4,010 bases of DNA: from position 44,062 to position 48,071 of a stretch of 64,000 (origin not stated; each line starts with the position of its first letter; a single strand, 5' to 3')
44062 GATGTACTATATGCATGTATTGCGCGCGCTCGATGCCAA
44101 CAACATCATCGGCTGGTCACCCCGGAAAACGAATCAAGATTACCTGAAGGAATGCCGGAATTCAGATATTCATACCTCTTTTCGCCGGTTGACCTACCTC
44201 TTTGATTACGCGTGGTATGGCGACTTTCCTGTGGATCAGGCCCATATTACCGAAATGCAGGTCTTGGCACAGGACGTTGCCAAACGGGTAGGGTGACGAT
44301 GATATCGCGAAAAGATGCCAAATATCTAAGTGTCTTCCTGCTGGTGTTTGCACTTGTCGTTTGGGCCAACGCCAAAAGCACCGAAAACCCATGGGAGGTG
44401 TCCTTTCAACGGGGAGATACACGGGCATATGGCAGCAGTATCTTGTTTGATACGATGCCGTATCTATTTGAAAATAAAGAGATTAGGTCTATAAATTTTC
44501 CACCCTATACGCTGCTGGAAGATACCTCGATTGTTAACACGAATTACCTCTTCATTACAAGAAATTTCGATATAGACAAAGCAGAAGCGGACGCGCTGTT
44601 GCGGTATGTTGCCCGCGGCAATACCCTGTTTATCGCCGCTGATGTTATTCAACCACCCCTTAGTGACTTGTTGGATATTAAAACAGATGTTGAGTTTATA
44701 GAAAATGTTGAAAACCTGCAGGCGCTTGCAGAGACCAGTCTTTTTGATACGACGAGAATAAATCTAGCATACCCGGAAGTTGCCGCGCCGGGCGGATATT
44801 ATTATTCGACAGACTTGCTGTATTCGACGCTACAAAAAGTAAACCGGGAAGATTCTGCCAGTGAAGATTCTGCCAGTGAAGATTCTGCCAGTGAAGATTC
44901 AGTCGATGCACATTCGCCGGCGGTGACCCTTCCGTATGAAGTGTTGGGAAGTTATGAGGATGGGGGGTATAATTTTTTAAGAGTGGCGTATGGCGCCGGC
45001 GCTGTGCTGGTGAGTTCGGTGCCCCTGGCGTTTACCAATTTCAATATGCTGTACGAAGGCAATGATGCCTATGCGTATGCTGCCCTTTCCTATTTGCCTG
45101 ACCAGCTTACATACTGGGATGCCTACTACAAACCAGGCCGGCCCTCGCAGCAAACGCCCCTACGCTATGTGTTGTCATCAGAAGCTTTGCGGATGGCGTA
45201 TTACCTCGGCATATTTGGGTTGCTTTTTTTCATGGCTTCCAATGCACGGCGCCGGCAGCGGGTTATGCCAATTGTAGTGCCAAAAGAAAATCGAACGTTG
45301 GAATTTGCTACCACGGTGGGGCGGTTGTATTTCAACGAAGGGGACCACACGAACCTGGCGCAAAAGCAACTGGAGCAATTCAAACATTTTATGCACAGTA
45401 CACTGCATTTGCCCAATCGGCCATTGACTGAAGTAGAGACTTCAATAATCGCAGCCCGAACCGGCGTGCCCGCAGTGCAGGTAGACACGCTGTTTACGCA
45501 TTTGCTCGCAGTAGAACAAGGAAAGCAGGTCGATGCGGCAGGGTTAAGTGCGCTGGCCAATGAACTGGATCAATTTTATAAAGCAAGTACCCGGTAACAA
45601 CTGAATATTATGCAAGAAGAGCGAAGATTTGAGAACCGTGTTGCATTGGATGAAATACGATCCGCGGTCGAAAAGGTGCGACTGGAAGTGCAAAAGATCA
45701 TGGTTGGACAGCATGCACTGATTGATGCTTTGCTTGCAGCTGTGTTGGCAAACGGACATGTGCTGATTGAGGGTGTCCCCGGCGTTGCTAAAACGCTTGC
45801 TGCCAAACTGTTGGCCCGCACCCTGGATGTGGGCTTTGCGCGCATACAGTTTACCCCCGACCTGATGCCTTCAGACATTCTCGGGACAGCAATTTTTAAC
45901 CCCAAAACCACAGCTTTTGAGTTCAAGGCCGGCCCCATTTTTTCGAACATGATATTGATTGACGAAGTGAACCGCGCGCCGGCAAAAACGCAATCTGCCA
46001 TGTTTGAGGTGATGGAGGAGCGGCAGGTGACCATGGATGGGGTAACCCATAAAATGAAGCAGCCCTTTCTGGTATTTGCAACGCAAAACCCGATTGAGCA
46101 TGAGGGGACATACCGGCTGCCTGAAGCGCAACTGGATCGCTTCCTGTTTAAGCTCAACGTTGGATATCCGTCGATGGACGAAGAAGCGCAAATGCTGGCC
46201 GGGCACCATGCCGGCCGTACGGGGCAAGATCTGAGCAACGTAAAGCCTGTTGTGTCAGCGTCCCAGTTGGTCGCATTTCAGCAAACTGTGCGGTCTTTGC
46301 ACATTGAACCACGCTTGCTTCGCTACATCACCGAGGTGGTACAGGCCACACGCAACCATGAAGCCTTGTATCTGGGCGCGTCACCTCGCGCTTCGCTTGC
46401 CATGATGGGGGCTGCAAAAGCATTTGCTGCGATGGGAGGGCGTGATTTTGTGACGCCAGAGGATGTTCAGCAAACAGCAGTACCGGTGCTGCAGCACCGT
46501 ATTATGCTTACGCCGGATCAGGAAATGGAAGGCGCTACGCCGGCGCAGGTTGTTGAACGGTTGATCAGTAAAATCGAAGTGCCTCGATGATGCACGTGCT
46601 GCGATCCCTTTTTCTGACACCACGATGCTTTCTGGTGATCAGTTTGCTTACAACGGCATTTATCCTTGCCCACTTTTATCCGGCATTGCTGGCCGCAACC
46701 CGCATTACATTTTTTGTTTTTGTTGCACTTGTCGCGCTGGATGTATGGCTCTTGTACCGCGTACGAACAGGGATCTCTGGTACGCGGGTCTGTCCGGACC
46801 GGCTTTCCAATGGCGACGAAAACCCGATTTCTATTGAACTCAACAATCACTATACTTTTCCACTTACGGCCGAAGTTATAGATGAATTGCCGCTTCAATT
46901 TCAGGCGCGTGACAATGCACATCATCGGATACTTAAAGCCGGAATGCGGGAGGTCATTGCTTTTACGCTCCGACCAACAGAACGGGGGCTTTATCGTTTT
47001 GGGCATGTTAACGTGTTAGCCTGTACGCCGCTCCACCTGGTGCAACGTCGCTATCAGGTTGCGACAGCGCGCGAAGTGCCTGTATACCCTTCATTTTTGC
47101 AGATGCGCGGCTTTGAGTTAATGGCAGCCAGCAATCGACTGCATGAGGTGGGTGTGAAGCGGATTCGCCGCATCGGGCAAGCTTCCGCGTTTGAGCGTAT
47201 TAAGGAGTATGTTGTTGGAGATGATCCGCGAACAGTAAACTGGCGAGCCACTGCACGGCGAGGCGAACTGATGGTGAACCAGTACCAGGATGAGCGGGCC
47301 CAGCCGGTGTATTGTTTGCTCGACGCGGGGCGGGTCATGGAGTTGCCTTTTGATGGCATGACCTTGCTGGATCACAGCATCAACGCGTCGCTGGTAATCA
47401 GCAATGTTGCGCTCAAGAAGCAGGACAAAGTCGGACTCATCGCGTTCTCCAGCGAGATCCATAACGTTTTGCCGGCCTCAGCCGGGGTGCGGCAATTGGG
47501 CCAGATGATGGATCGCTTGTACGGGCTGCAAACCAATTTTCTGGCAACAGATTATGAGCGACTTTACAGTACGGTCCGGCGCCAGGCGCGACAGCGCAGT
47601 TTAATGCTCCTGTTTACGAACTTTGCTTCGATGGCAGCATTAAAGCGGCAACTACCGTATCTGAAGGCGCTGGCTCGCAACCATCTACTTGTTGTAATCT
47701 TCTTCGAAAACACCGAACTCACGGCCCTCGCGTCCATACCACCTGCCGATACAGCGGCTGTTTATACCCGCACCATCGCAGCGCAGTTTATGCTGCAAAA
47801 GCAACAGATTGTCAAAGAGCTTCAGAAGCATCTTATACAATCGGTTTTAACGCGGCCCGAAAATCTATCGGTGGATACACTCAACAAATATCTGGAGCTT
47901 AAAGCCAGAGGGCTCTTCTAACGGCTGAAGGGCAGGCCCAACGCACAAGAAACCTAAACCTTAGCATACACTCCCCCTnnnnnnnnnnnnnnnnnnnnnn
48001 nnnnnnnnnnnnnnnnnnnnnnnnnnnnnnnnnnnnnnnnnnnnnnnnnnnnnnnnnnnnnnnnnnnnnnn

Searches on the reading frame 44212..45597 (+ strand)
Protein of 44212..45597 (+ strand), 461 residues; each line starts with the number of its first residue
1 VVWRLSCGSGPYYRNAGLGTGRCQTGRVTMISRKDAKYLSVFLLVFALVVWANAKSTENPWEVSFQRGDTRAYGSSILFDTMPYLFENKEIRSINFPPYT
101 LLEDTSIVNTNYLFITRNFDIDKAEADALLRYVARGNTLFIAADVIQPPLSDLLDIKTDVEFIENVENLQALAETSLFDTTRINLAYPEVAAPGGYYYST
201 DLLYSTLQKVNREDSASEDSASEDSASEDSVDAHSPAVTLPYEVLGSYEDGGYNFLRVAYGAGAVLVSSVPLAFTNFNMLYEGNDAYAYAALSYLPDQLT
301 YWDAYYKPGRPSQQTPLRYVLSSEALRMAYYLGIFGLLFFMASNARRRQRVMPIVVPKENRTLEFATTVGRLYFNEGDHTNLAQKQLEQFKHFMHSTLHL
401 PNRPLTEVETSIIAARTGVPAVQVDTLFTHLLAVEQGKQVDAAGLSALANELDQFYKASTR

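Call 67: search_protein_families(library=pfam, proteins=[window:44212-45597:+], max_evalue=0.00001)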
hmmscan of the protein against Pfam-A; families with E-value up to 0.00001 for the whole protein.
window:44212-45597:+ (461 aa): 1 family
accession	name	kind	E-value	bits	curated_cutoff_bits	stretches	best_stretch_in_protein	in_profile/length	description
PF14258.12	DUF4350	-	1.5e-12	48.6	30.4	1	69-290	3-179/181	Domain of unknown function (DUF4350)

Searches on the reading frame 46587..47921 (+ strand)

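Call 67: search_protein_families(library=pfam, proteins=[window:46587-47921:+], max_evalue=0.00001)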
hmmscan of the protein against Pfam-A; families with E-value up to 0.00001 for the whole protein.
window:46587-47921:+ (444 aa): 1 family
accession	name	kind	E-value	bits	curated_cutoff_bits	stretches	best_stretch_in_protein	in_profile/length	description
PF01882.25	DUF58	-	6.7e-20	71.7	23.4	1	206-370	3-166/216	Protein of unknown function DUF58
